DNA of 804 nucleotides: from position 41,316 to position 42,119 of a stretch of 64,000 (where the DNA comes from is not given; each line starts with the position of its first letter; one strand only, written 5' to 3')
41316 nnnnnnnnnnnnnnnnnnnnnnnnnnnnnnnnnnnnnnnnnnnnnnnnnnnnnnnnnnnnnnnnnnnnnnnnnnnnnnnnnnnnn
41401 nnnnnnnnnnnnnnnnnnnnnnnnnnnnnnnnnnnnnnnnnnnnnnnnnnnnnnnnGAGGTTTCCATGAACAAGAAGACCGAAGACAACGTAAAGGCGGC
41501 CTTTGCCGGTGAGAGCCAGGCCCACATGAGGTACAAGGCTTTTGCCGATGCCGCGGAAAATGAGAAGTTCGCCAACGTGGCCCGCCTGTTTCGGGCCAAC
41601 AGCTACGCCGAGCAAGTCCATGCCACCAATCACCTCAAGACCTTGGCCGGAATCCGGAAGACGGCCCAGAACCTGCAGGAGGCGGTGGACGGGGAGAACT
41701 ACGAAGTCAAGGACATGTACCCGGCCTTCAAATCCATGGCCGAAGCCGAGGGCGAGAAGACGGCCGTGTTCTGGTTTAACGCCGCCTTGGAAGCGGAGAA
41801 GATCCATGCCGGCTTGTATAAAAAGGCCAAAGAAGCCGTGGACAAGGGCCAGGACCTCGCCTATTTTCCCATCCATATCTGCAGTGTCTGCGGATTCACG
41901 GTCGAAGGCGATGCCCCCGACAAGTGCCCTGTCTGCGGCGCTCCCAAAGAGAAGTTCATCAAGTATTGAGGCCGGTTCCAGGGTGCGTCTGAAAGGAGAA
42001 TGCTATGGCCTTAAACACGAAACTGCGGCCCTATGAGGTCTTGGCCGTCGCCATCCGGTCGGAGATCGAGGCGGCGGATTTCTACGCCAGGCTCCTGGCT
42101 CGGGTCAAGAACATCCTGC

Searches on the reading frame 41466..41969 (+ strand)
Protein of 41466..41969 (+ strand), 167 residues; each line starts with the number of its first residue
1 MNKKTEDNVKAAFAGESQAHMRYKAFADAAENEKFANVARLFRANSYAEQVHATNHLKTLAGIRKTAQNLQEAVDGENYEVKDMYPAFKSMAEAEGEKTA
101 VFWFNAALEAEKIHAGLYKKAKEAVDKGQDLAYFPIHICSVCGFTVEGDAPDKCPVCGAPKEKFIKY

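Call 78: search_protein_families(library=pfam, proteins=[window:41466-41969:+], max_evalue=0.00001)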
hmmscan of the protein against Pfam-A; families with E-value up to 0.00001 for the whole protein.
window:41466-41969:+ (167 aa): 2 families
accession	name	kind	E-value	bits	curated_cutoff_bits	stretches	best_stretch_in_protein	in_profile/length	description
PF02915.23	Rubrerythrin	-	5.8e-24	85.5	22.8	1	7-121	1-136/137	Rubrerythrin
PF21349.2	RUBY_RBDX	-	3.7e-12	45.9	26.5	1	138-164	2-29/30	Rubrerythrin, rubredoxin-like domain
